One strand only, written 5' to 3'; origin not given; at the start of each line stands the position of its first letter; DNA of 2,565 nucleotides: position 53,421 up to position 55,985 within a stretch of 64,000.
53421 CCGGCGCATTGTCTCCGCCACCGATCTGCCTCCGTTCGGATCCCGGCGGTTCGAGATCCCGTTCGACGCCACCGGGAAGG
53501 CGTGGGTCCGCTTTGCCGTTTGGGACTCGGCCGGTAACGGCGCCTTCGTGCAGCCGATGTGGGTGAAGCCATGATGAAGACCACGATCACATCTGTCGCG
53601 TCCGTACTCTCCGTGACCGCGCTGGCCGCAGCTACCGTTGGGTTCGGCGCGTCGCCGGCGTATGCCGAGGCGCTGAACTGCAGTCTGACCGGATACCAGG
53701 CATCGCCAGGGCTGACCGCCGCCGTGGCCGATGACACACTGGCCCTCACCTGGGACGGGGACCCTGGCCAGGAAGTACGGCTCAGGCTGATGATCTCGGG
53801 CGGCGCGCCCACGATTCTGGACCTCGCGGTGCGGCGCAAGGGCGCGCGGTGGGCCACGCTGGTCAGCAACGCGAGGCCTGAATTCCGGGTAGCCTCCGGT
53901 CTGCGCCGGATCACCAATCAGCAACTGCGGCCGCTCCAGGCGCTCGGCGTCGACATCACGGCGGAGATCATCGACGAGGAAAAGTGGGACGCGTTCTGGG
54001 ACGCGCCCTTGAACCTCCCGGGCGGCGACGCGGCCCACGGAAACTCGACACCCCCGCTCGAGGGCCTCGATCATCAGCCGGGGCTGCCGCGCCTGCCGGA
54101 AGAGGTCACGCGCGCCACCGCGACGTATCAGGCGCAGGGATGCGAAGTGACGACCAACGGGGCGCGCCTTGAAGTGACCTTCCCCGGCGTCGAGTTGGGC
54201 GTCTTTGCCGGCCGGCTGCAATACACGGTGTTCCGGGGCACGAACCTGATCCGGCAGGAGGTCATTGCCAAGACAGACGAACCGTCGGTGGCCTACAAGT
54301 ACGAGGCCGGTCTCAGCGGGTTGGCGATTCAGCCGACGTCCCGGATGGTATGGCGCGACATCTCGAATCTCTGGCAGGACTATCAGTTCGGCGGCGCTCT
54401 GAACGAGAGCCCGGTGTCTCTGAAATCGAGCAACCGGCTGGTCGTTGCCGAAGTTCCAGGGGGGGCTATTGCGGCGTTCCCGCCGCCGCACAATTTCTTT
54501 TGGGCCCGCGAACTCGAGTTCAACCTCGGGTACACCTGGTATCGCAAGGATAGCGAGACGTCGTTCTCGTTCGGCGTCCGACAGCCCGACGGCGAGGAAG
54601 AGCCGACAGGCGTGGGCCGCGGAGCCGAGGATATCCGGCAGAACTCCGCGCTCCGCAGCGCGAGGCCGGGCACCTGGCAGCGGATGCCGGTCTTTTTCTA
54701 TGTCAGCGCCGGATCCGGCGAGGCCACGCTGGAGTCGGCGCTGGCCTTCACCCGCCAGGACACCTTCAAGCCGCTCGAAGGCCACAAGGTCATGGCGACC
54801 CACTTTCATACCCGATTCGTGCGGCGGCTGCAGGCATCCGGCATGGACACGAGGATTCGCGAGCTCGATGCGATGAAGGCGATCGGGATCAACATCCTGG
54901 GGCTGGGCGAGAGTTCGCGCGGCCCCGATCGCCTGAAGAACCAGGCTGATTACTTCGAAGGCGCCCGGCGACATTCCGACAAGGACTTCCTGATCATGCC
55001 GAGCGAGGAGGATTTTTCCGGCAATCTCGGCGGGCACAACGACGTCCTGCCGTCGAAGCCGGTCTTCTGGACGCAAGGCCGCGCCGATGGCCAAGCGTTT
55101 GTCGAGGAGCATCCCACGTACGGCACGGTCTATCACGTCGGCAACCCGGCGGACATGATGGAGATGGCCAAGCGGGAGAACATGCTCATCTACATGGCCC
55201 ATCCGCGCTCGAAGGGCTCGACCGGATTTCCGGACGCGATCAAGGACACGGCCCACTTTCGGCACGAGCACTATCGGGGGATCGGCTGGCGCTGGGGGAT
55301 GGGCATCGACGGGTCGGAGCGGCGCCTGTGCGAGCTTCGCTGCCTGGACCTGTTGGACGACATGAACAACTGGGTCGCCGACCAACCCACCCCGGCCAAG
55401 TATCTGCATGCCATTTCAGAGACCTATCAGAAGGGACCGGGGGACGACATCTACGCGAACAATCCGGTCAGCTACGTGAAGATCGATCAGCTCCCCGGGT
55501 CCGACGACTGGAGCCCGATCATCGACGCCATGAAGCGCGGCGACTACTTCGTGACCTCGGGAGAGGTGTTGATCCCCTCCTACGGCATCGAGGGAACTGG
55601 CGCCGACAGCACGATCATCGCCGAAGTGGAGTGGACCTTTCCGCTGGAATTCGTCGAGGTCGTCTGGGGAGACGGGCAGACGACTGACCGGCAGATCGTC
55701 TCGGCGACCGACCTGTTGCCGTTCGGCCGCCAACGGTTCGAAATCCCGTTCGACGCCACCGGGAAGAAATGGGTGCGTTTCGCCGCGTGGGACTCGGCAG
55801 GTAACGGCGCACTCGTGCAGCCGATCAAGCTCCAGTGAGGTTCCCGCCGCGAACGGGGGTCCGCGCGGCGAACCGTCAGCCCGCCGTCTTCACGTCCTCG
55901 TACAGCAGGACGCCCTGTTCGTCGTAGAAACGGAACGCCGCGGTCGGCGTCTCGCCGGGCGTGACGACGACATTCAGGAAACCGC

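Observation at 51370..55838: Tandem, translationally coupled paralogues of an unknown ~740-aa secreted protein in a TonB-receptor/PhoD locus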

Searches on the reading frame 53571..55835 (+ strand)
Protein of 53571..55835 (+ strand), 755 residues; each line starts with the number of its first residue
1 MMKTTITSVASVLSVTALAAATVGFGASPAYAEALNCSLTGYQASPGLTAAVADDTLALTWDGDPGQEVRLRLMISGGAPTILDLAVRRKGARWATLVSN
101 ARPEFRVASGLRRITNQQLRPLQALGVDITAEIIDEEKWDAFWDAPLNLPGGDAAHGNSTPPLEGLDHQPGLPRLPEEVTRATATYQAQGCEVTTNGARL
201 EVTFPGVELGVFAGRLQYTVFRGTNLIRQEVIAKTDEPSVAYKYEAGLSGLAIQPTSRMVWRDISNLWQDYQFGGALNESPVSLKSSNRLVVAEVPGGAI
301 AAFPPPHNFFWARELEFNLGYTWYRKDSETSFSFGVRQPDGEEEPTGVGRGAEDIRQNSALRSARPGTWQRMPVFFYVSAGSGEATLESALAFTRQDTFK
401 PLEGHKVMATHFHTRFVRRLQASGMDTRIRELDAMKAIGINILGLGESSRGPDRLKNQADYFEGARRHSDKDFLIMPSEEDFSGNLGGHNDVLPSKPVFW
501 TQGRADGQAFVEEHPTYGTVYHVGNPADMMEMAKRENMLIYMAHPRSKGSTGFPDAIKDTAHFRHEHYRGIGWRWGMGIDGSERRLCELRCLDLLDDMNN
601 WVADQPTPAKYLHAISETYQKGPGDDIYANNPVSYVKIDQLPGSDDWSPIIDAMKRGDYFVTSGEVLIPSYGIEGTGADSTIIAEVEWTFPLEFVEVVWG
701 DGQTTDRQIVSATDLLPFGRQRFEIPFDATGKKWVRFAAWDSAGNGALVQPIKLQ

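Call 4: search_protein_families(library=pfam, proteins=[window:53571-55835:+], max_evalue=1)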
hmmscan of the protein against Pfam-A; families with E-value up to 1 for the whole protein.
window:53571-55835:+ (755 aa): 0 families

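Call 5: search_protein_families(library=ncbifam, proteins=[window:53571-55835:+], max_evalue=1)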
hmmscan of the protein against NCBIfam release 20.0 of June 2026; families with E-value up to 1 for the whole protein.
window:53571-55835:+ (755 aa): 1 family
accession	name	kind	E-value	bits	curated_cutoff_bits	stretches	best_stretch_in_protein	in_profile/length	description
NF038032.1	CehA_McbA_metalo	domain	4.5e-08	32.9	80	1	458-752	45-312/315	CehA/McbA family metallohydrolase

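Call 9: find_homologous_proteins(query=window:53571-55835:+)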
Query window:53571-55835:+ (755 aa): 1469 proteins with E <= 0.001 among 8000 candidates; the best 120 are listed.
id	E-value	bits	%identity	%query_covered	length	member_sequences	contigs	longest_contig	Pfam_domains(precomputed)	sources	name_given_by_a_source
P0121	0.0e+0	1613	91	100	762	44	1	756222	-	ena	-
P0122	0.0e+0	1584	89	100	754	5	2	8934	-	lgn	-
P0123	0.0e+0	1330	75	100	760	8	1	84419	-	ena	-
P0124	0.0e+0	1273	72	100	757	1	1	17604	-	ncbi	-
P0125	0.0e+0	1263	74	97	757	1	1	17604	-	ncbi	-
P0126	0.0e+0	1217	69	96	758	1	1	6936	-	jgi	jgi:hypothetical protein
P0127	0.0e+0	1204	70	97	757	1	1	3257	-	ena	-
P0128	0.0e+0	1202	66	99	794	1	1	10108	-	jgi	jgi:hypothetical protein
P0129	0.0e+0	1199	68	98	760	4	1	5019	-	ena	-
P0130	0.0e+0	1196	69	96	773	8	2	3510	-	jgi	-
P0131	0.0e+0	1195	69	96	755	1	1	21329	-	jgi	jgi:hypothetical protein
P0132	0.0e+0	1193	68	98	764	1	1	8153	-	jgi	jgi:hypothetical protein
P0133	0.0e+0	1193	68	96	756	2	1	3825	-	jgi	jgi:hypothetical protein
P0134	0.0e+0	1188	68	97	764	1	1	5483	-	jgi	jgi:hypothetical protein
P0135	0.0e+0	1186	68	98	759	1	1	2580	-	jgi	jgi:hypothetical protein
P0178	0.0e+0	1150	64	99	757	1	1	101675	-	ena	-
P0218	0.0e+0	1122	66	98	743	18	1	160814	-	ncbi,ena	-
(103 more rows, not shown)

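Call 46: search_dna_similar(query=window:53571-55835:+, collection=plasmids, mode=protein, max_evalue=1, max_rows=30)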
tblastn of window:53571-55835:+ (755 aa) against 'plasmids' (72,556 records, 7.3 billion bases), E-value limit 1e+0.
Records with a match: 1; places in all: 1; records where one place covers at least 80% of the query: 1.
Best place of each record, by identity: <60% 1.
By first word of the organism name: Hymenobacter 1.
By predicted mobility (MOB-suite, as given by PLSDB): non-mobilizable 1.
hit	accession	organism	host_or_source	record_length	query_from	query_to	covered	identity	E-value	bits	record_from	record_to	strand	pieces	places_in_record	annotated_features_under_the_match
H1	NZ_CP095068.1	Hymenobacter volaticus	single cell,air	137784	70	754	91%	31.5%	8e-87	308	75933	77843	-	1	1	hypothetical protein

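Call 49: get_annotated_region(hit=H1, flank=10000)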
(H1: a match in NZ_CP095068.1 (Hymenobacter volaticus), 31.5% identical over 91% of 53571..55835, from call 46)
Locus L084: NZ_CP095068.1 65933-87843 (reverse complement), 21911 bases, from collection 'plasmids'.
description: Hymenobacter volaticus strain 5420 S-77 plasmid unnamed7, complete sequence
organism: Hymenobacter volaticus (NCBI taxid 2932254)
taxonomy: Bacteria; Bacteroidota; Cytophagia; Cytophagales; Hymenobacteraceae; Hymenobacter; Hymenobacter volaticus
host: -; source: single cell,air; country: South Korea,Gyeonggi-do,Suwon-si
typing (MOB-suite, as given by PLSDB): non-mobilizable
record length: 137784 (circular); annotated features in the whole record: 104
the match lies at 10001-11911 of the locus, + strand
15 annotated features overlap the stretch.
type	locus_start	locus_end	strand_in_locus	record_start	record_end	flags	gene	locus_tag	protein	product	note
CDS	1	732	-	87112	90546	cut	-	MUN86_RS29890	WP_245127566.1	PAS domain-containing protein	-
CDS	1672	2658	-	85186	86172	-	-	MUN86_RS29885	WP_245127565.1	tyrosine-type recombinase/integrase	GO:0015074 - DNA integration [Evidence IEA]; GO:0006310 - DNA recombination [Evidence IEA]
CDS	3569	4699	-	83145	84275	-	-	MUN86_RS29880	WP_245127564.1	aminotransferase class V-fold PLP-dependent enzyme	-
CDS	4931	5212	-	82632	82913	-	-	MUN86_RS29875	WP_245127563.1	barstar family protein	-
CDS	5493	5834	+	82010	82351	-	-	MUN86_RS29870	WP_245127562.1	Dabb family protein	-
CDS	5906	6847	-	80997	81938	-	-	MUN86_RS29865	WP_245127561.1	alpha/beta hydrolase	-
CDS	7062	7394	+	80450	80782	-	-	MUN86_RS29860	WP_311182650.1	helix-turn-helix domain-containing protein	-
CDS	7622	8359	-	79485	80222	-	-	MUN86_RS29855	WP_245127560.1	SDR family oxidoreductase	-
CDS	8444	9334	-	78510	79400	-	-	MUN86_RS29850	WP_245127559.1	helix-turn-helix transcriptional regulator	-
CDS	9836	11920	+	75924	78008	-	-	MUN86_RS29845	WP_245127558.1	hypothetical protein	-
CDS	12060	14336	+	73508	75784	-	-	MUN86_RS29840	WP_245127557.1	GH92 family glycosyl hydrolase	-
CDS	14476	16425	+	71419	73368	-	-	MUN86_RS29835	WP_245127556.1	glycoside hydrolase family 97 protein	-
CDS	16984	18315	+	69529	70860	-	-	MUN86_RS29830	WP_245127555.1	hypothetical protein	-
CDS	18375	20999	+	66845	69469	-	-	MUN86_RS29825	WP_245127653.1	gliding motility-associated C-terminal domain-containing protein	-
CDS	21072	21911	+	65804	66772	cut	-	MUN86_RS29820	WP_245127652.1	type IX secretion system membrane protein PorP/SprF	-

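Call 54: search_protein_families(library=pfam, proteins=[L084:9836-11917:+], max_evalue=0.01)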
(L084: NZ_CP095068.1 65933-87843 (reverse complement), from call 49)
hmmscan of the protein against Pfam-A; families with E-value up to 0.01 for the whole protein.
L084:9836-11917:+ (694 aa): 0 families

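Call 65: find_encoding_contigs(protein=P0123, flank=8000, max_places=1)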
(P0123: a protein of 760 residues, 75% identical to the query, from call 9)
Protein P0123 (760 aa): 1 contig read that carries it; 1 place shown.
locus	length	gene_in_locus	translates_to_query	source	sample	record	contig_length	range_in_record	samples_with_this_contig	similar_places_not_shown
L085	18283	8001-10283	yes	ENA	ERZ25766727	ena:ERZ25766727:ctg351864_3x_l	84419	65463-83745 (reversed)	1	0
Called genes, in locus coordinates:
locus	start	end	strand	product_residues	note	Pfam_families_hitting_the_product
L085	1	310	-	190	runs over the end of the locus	-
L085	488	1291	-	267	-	-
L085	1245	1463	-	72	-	PF00355:Rieske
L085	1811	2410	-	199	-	PF02687:FtsX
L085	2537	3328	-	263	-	PF02687:FtsX (weak), PF12704:MacB_PCD (weak)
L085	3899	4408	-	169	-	PF09851:SHOCT (weak)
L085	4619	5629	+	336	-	PF00849:PseudoU_synth_2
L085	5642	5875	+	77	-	-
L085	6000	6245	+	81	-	-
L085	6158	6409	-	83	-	-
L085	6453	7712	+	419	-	PF04389:Peptidase_M28, PF01546:Peptidase_M20, PF07687:M20_dimer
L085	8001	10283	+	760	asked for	-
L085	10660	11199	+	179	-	-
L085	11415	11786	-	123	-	-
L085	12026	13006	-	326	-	PF13384:HTH_23, PF13518:HTH_28, PF13565:HTH_32, PF00665:rve, PF13683:rve_3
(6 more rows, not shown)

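Call 66: find_encoding_contigs(protein=P0124, flank=8000, max_places=1)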
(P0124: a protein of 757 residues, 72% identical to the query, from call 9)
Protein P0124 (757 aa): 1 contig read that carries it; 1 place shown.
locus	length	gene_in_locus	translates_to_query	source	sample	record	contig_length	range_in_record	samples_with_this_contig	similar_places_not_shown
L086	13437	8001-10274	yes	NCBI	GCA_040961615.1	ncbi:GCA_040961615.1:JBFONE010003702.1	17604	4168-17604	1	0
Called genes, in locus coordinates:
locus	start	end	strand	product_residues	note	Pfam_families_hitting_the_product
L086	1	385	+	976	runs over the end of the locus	PF13620:CarboxypepD_reg, PF13715:CarbopepD_reg_2 (weak), PF25183:OMP_b-brl_4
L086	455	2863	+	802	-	-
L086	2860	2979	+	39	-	-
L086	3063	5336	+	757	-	-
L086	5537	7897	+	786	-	-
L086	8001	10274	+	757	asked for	-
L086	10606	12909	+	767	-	-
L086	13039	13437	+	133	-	?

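Call 67: find_encoding_contigs(protein=P0178, flank=8000, max_places=1)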
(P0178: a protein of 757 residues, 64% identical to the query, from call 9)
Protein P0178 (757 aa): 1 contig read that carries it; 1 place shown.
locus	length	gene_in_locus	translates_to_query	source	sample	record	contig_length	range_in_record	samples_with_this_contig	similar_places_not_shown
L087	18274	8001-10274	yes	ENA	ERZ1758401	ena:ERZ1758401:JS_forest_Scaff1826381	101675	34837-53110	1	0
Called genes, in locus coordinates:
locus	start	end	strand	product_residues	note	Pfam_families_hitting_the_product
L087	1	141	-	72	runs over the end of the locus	-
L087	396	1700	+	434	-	PF00324:AA_permease, PF13520:AA_permease_2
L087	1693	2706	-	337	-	PF02749:QRPTase_N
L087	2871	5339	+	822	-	PF12704:MacB_PCD, PF02687:FtsX, PF12704:MacB_PCD, PF02687:FtsX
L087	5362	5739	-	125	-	PF22629:ACT_AHAS_ss (faint), PF01842:ACT (faint)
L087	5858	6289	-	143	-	PF02566:OsmC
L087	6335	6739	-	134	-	PF00034:Cytochrom_C (weak), PF13442:Cytochrome_CBB3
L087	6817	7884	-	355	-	PF00561:Abhydrolase_1, PF12697:Abhydrolase_6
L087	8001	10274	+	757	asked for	-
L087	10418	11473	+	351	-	PF02615:Ldh_2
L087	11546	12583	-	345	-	PF03480:DctP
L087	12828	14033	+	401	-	PF01103:Omp85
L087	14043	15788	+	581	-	-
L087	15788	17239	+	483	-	PF00089:Trypsin, PF13365:Trypsin_2, PF00595:PDZ (weak), PF13180:PDZ_2, PF17820:PDZ_6, PF00595:PDZ (weak)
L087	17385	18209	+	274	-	PF05681:Fumerase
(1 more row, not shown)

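Call 68: find_encoding_contigs(protein=P0218, flank=8000, max_places=1)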
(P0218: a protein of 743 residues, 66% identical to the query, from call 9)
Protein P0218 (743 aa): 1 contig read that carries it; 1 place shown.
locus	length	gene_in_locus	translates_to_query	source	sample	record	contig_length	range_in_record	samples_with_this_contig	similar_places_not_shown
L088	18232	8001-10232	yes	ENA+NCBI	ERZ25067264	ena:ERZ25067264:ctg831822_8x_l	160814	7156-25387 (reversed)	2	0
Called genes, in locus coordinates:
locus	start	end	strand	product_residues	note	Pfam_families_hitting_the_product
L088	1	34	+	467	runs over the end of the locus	PF01425:Amidase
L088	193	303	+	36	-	PF02604:PhdYeFM_antitox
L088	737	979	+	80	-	-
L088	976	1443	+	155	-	-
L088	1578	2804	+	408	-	PF01011:PQQ (faint), PF13360:PQQ_2, PF13570:Beta-prop_ACSF4 (weak), PF13360:PQQ_2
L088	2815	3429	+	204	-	PF07719:TPR_2 (faint)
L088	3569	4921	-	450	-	PF00155:Aminotran_1_2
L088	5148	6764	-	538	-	PF00245:Alk_phosphatase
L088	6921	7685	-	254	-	PF01183:Glyco_hydro_25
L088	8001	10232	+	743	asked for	-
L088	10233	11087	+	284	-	PF00005:ABC_tran, PF13304:AAA_21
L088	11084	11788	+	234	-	PF24686:FLQE3_permease, PF12698:ABC2_membrane_3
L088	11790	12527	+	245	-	-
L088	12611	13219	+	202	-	-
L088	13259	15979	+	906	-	PF00069:Pkinase, PF07714:PK_Tyr_Ser-Thr, PF26550:Tricorn_2nd, PF26549:Tricorn_N, PF26549:Tricorn_N, PF07676:PD40, PF26550:Tricorn_2nd, PF07676:PD40, +8 more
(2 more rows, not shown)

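Call 85: search_protein_families(library=ncbifam, proteins=[L084:9836-11917:+], max_evalue=0.01)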
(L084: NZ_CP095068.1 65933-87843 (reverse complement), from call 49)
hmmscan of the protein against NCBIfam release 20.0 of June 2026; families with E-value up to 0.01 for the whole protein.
L084:9836-11917:+ (694 aa): 1 family
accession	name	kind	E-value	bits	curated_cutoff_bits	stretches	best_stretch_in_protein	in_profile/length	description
NF038032.1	CehA_McbA_metalo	domain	5.3e-15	55.6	80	1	358-692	22-314/315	CehA/McbA family metallohydrolase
